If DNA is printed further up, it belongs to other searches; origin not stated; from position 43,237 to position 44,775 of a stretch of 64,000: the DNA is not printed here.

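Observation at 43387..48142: Intact, translationally coupled four-gene operon: double-HTH EEP enzyme, Fic protein, 139-aa unknown, two-HKD PLD protein. Candidate undescribed toxin/defence-type module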

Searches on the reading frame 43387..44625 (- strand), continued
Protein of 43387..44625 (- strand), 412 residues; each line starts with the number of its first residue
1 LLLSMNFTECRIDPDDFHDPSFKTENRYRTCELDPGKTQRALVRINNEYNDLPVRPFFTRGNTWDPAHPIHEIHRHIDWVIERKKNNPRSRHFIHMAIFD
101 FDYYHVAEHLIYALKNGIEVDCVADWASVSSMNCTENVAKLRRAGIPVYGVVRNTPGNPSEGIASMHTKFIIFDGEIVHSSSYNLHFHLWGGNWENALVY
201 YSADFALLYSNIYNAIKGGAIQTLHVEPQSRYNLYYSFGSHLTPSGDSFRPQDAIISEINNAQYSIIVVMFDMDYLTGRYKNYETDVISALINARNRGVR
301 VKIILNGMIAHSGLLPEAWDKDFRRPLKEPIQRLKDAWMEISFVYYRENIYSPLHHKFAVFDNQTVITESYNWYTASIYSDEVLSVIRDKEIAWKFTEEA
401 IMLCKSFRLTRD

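Call 81: find_encoding_contigs(protein=P0217, flank=7000, max_places=1)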
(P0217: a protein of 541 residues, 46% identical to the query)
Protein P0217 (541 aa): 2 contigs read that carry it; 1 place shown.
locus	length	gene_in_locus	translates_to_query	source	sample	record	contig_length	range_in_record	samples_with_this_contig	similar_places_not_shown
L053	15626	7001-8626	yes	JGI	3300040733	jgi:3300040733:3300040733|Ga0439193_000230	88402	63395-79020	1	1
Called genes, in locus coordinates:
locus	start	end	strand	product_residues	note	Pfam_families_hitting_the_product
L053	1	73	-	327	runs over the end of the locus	PF07238:PilZ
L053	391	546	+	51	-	-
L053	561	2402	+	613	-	PF16258:DUF4912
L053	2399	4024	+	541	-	PF03065:Glyco_hydro_57, PF09210:BE_C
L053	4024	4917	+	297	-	PF03372:Exo_endo_phos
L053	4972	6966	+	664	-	PF02661:Fic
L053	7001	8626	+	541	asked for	PF13091:PLDc_2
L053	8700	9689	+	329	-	PF13690:CheX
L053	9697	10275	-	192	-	PF00583:Acetyltransf_1, PF13673:Acetyltransf_10, PF13508:Acetyltransf_7 (weak), PF08445:FR47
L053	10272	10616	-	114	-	PF00031:Cystatin (faint)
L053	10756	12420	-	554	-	PF01663:Phosphodiest (faint), PF00884:Sulfatase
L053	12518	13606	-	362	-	PF07610:DUF1573 (faint), PF14874:PapD-like (faint), PF22544:HYDIN_VesB_CFA65-like_Ig (faint)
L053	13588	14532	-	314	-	PF02985:HEAT (faint), PF12717:Cnd1 (faint), PF13646:HEAT_2 (weak)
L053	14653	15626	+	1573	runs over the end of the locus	PF00069:Pkinase, PF07714:PK_Tyr_Ser-Thr, PF13432:TPR_16 (weak), PF14559:TPR_19, PF13432:TPR_16, PF14559:TPR_19, PF13371:TPR_9, PF14559:TPR_19, +28 more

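Call 86: find_encoding_contigs(protein=P0127, flank=3000, max_places=3)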
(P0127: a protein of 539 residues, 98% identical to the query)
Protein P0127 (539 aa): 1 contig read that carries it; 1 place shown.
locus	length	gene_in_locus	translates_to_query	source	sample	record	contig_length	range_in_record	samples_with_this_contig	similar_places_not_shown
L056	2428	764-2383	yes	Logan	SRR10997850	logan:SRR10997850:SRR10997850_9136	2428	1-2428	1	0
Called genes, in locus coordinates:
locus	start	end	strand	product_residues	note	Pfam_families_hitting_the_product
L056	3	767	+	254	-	?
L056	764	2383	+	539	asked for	PF13091:PLDc_2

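Call 95: search_protein_families(library=phrogs, proteins=[P0127], max_evalue=0.001)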
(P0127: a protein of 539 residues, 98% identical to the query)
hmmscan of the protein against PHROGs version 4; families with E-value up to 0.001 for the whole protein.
P0127 (539 aa): 2 families
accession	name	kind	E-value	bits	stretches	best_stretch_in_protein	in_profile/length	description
phrog_12711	-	unknown function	1.4e-10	42.3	0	221-327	48-143/162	-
phrog_17878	-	unknown function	2e-07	31.1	1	374-502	124-242/483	-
